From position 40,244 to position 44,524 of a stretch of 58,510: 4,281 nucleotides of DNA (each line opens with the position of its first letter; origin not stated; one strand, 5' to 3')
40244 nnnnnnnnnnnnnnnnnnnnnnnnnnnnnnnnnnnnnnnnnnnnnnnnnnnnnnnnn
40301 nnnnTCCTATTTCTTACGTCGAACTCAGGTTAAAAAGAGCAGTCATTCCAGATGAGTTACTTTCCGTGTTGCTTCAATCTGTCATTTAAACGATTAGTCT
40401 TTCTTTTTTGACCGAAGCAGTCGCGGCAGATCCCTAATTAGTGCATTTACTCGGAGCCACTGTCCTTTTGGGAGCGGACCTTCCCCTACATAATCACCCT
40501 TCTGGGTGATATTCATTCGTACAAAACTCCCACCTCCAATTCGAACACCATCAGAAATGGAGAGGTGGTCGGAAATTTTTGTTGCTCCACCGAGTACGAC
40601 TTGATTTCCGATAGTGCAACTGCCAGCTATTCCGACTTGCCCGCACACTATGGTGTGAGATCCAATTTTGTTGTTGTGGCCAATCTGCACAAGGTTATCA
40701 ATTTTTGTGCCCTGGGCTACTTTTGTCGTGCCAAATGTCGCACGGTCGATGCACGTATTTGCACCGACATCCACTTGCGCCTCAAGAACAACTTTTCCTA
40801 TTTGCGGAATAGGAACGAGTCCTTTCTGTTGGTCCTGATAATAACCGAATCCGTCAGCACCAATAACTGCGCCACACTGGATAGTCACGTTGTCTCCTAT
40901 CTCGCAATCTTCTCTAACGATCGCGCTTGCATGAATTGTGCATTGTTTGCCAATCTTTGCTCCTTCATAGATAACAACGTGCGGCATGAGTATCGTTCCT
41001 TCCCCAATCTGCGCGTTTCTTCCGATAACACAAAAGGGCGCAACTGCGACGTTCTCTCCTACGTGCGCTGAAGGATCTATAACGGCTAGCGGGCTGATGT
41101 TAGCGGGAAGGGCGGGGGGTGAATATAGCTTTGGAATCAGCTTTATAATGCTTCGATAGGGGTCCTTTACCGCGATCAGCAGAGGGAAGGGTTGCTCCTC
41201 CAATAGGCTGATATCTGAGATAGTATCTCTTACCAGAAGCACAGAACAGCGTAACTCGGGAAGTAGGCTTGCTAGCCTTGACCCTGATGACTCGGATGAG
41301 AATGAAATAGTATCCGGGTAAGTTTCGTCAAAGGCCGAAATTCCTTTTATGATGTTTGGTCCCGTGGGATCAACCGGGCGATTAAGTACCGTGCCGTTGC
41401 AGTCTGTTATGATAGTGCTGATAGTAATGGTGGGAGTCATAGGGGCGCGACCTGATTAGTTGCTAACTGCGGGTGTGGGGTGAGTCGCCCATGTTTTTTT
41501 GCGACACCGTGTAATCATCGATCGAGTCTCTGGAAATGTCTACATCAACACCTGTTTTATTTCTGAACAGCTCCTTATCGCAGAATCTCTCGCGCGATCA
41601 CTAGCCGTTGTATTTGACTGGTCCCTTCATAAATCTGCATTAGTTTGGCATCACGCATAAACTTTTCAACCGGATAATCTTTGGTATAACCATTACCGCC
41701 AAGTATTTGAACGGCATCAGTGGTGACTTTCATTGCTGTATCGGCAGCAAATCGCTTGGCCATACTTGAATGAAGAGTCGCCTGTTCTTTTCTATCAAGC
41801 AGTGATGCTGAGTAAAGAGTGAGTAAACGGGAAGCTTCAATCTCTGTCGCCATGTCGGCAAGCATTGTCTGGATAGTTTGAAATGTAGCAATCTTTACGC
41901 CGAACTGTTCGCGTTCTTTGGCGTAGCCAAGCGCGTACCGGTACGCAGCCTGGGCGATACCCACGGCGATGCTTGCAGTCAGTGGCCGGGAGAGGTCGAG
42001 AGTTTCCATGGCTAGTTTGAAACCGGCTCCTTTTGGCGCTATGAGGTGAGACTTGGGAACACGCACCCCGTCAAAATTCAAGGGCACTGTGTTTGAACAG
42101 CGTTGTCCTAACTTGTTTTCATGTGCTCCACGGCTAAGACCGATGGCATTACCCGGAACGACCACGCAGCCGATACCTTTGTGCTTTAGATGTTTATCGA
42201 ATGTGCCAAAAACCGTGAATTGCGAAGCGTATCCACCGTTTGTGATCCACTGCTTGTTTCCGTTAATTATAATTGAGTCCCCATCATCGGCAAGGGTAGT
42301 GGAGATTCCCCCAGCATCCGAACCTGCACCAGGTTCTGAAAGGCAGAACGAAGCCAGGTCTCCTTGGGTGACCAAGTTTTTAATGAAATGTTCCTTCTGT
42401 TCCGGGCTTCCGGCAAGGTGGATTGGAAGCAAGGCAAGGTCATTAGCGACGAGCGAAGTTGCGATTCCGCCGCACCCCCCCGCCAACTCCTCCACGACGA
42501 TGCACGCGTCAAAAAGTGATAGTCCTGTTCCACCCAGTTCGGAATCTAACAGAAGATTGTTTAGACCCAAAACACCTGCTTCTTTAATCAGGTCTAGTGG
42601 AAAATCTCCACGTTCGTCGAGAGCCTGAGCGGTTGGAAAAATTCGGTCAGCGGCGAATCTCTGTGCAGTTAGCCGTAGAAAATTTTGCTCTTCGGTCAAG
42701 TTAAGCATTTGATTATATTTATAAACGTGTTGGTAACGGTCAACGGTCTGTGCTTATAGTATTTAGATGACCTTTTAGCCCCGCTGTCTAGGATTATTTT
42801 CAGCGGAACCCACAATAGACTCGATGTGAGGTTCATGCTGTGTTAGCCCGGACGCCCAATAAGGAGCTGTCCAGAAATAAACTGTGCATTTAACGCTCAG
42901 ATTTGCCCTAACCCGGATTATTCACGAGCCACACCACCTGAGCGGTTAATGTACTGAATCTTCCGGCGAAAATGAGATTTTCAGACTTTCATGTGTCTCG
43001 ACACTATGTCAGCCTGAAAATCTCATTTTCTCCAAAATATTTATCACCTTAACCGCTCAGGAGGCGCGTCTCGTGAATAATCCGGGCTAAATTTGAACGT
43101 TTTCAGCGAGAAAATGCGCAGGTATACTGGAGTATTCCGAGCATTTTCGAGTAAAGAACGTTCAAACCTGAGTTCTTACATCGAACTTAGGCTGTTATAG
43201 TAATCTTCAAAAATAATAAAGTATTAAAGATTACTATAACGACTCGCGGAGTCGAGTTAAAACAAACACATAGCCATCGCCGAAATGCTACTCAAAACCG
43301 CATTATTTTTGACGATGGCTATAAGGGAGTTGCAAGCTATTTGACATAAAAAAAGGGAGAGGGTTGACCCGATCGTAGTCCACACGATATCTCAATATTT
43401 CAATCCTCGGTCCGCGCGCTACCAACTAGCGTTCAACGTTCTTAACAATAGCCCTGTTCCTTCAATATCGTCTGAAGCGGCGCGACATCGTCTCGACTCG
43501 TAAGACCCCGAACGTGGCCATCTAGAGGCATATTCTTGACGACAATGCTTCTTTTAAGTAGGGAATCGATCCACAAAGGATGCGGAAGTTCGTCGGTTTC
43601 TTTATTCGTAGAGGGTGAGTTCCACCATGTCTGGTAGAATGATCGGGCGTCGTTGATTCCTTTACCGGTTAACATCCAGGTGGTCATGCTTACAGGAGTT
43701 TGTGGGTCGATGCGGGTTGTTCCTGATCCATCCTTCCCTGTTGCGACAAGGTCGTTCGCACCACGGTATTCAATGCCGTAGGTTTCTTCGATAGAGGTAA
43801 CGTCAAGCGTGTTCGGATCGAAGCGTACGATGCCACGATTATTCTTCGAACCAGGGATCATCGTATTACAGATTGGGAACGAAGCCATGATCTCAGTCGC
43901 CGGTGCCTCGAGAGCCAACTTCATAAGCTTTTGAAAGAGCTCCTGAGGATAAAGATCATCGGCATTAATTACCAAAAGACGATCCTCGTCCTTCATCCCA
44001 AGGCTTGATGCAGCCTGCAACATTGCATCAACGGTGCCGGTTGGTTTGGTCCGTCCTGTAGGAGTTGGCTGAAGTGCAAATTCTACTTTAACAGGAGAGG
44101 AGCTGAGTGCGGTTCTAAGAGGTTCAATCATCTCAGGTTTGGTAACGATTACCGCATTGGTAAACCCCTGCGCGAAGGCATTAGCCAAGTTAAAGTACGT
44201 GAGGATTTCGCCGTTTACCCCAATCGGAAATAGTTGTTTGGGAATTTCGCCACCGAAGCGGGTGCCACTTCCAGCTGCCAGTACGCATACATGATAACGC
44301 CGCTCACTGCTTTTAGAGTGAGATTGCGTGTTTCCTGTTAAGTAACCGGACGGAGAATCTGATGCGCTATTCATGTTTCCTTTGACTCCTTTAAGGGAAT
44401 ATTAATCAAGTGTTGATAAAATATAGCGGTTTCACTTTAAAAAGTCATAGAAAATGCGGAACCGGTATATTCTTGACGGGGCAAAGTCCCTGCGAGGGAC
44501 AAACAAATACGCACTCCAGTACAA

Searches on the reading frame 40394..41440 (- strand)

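Call 23: search_protein_families(library=pfam, proteins=[window:40394-41440:-])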
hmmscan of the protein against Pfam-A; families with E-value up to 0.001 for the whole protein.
window:40394-41440:- (348 aa): 4 families
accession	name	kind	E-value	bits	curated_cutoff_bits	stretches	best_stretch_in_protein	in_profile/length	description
PF00132.30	Hexapep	-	1.9e-24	84.7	27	3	160-194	1-35/36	Bacterial transferase hexapeptide (six repeats)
PF25084.1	LbH_EIF2B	-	2.1e-15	57.1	54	1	113-195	16-95/105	EIF2B subunit epsilon LbH domain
PF25087.1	GMPPB_C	-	4.6e-05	23.5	39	1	120-198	6-82/110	GMPPB C-terminal domain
PF04613.19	LpxD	-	0.00031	21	30.8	1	31-102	4-68/70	UDP-3-O-[3-hydroxymyristoyl] glucosamine N-acyltransferase, LpxD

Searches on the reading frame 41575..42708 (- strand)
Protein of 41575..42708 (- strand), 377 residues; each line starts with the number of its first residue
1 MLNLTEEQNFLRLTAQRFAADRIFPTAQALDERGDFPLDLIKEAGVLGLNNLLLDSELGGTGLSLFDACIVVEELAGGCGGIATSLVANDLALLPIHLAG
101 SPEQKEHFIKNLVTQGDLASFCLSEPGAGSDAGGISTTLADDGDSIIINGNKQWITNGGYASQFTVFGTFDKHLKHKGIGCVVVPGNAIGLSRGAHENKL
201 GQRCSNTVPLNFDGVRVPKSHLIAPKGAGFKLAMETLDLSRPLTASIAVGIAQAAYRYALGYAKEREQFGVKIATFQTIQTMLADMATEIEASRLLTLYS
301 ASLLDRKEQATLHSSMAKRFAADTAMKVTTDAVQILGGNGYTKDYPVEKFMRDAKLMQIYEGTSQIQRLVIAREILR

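Call 23: search_protein_families(library=pfam, proteins=[window:41575-42708:-])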
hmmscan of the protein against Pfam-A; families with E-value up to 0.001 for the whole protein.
window:41575-42708:- (377 aa): 5 families
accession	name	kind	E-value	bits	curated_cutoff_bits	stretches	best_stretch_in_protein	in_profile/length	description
PF00441.29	Acyl-CoA_dh_1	-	1.1e-49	168.9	22.4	1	227-376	1-150/150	Acyl-CoA dehydrogenase, C-terminal domain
PF02771.21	Acyl-CoA_dh_N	-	9.3e-26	90.9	22.9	1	5-114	1-111/113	Acyl-CoA dehydrogenase, N-terminal domain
PF08028.16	Acyl-CoA_dh_2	-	3.5e-21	76.3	22.7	1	245-364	4-133/134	Acyl-CoA dehydrogenase, C-terminal domain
PF02770.24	Acyl-CoA_dh_M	-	2.2e-20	73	33.3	1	120-215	1-97/97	Acyl-CoA dehydrogenase, middle domain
PF22924.1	ACOX_C_alpha1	-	5.5e-05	23.5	27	1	275-375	64-168/169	Acyl-CoA oxidase, C-alpha1 domain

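Call 79: search_solved_structures(query=window:41578-42708:-, max_evalue=1e-70, show_alignments=1)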
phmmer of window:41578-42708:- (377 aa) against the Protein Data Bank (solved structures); distinct sequences matched with E-value up to 1e-70: 26.
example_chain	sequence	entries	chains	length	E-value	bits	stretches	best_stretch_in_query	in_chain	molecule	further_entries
4p13_A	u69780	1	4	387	3.1e-99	335.7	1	3-375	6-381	Medium-chain specific acyl-CoA dehydrogenase, mitochondrial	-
1ege_A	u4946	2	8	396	1.2e-98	333.7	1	3-375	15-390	MEDIUM CHAIN ACYL-COA DEHYDROGENASE | Acyl-CoA dehydrogenase, medium-chain specific, mitochondrial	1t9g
2a1t_A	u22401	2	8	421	1.5e-98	333.4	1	3-375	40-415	Acyl-CoA dehydrogenase, medium-chain specific, mitochondrial precursor | Medium-chain specific acyl-CoA dehydrogenase, mitochondrial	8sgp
3mdd_A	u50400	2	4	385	7.4e-98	331.2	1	3-375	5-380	MEDIUM CHAIN ACYL-COA DEHYDROGENASE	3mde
1udy_A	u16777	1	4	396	8.2e-98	331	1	3-375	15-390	Acyl-CoA dehydrogenase, medium-chain specific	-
1egc_A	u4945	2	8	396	1.6e-97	330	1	3-375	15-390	MEDIUM CHAIN ACYL-COA DEHYDROGENASE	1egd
1ukw_A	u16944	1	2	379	1.9e-96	326.5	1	3-376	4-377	acyl-CoA dehydrogenase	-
1jqi_A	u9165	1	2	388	1.2e-89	304.1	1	3-377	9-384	short chain acyl-CoA dehydrogenase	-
7y0a_A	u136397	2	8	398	4.8e-87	295.6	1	4-377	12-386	Short-chain specific acyl-CoA dehydrogenase, mitochondrial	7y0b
8sgs_A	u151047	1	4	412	5.4e-87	295.4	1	4-377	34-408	Short-chain specific acyl-CoA dehydrogenase, mitochondrial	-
7w0j_A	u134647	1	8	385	5.5e-87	295.4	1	4-377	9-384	Acyl-CoA dehydrogenase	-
8i4p_A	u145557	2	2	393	6e-87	295.3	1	4-377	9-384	Acyl-CoA dehydrogenase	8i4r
2vig_A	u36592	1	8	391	3e-86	293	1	4-377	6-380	SHORT-CHAIN SPECIFIC ACYL-COA DEHYDROGENASE,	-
4l1f_A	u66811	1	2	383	3.6e-84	286.1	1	2-377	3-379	Acyl-CoA dehydrogenase domain protein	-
3pfd_A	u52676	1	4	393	4.9e-82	279.1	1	3-377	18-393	Acyl-CoA dehydrogenase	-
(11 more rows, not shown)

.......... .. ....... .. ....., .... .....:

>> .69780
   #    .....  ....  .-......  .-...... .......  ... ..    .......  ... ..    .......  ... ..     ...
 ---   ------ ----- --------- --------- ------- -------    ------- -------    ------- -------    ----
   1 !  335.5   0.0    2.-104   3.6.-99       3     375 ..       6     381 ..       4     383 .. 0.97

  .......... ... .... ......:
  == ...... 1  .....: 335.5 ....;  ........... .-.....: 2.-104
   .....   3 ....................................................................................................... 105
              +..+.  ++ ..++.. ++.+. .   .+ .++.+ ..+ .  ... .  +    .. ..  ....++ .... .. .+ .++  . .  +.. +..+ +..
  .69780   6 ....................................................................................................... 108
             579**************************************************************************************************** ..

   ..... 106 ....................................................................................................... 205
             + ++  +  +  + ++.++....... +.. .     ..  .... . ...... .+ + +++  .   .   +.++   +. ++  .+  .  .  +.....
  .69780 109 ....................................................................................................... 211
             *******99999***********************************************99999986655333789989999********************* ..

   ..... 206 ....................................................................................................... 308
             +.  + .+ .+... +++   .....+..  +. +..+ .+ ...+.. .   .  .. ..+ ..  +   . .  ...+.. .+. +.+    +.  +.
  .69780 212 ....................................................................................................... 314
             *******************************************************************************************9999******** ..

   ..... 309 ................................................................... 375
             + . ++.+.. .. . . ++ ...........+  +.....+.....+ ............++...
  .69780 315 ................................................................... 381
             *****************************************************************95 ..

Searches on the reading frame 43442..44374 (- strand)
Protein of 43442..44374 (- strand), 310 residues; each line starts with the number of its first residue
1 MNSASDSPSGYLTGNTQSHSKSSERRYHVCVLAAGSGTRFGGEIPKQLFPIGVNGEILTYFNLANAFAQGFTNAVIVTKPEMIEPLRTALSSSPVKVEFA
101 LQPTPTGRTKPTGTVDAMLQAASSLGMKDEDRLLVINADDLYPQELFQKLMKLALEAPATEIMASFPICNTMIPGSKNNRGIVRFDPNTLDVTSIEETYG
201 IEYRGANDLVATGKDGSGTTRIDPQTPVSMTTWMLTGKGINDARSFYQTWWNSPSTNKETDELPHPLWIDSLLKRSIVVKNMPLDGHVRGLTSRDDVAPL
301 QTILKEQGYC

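Call 23: search_protein_families(library=pfam, proteins=[window:43442-44374:-])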
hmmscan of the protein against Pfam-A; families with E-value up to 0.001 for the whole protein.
window:43442-44374:- (310 aa): 2 families
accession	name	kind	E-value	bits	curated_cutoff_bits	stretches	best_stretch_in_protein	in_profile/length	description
PF00483.29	NTP_transferase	-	1.3e-12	48.2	21.2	1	31-197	4-162/245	Nucleotidyl transferase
PF12804.13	NTP_transf_3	-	3.5e-10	40.7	27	1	30-160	2-117/160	MobA-like NTP transferase domain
